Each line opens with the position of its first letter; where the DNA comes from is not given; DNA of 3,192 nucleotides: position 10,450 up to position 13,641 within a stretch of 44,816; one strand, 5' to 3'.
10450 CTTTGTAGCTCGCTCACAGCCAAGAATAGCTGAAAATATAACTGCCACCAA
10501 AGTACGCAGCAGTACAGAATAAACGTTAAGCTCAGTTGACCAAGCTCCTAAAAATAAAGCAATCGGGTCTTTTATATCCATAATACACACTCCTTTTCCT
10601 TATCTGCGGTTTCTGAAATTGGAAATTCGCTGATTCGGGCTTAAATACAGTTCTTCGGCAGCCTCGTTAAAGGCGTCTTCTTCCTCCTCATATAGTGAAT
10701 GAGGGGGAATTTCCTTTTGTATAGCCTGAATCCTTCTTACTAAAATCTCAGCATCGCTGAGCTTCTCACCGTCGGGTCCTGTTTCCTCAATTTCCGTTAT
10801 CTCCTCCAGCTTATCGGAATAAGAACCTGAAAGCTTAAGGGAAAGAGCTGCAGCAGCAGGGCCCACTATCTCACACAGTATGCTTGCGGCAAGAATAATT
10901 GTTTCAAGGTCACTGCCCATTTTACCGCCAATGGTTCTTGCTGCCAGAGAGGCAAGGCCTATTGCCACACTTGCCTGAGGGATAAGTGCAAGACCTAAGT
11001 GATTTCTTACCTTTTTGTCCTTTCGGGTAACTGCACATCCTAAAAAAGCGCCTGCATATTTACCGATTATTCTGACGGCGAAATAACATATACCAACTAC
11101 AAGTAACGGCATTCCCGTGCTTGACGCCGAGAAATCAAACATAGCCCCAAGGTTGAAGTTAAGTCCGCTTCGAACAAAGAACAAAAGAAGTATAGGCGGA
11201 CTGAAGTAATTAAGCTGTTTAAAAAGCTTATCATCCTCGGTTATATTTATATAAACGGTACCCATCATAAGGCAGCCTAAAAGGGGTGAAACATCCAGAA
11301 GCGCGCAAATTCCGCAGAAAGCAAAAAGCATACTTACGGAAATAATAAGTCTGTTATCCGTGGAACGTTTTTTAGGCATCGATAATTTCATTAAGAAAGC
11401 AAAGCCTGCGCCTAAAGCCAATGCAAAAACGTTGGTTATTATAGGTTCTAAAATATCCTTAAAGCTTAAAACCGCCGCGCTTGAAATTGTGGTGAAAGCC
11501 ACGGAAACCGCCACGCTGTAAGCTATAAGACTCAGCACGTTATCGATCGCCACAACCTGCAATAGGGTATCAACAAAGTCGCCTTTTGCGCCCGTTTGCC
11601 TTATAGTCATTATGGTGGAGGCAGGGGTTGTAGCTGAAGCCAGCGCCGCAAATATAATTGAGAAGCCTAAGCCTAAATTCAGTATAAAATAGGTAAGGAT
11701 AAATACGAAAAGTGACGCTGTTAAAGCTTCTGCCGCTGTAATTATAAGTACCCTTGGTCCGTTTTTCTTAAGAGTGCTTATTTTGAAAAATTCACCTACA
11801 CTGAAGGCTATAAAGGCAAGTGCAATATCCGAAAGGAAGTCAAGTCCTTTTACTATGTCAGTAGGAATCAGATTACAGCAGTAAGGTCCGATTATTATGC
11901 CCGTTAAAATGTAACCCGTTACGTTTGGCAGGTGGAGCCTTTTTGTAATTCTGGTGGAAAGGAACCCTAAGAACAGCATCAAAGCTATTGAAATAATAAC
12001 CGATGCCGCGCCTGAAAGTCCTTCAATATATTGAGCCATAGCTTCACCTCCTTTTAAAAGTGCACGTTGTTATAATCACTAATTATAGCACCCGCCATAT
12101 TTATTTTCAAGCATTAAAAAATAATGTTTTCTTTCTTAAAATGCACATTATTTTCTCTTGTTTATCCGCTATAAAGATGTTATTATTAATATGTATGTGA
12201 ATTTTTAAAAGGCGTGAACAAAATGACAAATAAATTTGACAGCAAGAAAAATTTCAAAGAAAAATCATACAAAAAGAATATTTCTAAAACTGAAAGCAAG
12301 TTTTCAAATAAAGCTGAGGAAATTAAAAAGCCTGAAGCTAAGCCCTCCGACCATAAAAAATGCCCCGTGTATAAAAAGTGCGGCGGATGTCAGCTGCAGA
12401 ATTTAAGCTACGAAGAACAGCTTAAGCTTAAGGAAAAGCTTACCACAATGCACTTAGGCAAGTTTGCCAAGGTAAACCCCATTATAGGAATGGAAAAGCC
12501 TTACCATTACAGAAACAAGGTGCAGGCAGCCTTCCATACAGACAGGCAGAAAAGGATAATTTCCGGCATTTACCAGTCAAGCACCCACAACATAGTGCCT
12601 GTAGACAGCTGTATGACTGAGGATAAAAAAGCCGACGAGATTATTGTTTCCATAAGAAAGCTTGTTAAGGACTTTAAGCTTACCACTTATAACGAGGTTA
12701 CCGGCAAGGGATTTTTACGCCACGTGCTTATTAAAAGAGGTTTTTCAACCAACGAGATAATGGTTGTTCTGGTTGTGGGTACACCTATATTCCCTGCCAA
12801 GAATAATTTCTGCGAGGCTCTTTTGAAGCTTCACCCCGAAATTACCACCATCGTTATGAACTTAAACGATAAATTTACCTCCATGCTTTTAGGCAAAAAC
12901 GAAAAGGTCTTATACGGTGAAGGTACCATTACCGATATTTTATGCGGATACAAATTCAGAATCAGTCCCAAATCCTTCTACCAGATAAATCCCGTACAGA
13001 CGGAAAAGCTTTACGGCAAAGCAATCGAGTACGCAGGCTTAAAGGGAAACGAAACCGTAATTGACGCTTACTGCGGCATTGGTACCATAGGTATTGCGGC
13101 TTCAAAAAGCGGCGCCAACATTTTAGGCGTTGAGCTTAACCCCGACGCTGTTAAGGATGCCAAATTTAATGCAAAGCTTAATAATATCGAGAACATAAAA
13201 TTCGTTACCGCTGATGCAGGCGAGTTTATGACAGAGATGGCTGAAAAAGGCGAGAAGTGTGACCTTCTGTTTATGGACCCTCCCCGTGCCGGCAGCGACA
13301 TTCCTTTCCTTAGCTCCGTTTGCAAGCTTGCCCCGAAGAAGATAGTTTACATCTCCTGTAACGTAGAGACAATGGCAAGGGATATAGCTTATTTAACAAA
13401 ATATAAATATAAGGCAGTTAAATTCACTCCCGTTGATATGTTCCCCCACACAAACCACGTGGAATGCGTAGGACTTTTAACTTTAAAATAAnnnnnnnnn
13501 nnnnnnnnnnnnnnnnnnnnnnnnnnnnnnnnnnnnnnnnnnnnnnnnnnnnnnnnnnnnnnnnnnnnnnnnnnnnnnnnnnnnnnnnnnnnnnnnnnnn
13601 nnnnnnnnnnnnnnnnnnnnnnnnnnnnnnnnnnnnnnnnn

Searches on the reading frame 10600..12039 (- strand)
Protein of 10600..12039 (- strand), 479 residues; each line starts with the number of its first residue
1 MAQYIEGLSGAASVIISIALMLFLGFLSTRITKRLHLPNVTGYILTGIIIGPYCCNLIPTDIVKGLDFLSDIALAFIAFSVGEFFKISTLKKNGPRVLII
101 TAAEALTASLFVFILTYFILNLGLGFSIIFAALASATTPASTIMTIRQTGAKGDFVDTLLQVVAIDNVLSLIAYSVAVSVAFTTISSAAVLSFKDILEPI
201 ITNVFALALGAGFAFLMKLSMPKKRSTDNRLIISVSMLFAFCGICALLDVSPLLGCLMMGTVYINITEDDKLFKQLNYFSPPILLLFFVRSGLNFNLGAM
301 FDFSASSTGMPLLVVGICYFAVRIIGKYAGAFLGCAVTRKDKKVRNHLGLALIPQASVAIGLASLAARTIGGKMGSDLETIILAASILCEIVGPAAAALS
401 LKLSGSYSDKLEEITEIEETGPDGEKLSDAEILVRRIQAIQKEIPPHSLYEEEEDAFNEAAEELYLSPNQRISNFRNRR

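Call 84: search_protein_families(library=pfam, proteins=[window:10600-12039:-], max_evalue=0.00001)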
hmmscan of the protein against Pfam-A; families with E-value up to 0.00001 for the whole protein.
window:10600-12039:- (479 aa): 1 family
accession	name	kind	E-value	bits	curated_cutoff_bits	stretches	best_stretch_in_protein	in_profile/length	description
PF00999.27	Na_H_Exchanger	-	4.4e-31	108.5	26.2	1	26-386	8-357/375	Sodium/hydrogen exchanger, transmembrane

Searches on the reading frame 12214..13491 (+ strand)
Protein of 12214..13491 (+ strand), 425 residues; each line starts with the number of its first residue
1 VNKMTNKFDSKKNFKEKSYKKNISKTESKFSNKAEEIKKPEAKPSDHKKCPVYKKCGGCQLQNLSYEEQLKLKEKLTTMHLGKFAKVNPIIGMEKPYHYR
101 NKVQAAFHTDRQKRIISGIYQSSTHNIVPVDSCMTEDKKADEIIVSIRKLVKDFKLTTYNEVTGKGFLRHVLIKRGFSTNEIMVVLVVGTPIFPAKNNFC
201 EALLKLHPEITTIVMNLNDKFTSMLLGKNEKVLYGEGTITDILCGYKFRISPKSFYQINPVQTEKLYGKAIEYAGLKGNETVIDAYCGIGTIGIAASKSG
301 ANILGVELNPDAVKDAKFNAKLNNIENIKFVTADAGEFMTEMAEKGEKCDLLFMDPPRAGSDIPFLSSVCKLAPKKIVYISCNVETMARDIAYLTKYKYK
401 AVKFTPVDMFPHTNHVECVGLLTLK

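Call 84: search_protein_families(library=pfam, proteins=[window:12214-13491:+], max_evalue=0.00001)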
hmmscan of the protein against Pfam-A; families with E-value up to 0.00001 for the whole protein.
window:12214-13491:+ (425 aa): 8 families
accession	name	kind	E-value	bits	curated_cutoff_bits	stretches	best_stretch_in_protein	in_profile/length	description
PF05958.17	tRNA_U5-meth_tr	-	5.6e-25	88.5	23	1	66-422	2-354/357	tRNA (Uracil-5-)-methyltransferase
PF13847.12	Methyltransf_31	-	2.9e-12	46.9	27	1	277-388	2-116/145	Methyltransferase domain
PF03602.21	Cons_hypoth95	-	6e-12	46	24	1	279-401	42-172/182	Conserved hypothetical protein 95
PF02475.24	TRM5-TYW2_MTfase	-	7.6e-10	39.4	28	1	276-341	34-102/164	TRM5/TYW2 methyltransferase domain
PF06325.19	PrmA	-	1.4e-08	35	22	1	276-335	159-219/296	Ribosomal protein L11 methyltransferase (PrmA)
PF09445.16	Methyltransf_15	-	5.4e-08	33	22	1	280-361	2-84/165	RNA cap guanine-N2 methyltransferase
PF05175.20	MTS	-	5.4e-07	29.8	23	1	279-357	32-107/170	Methyltransferase small domain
PF13649.12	Methyltransf_25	-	9.8e-06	26.6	27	0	282-353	1-69/97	Methyltransferase domain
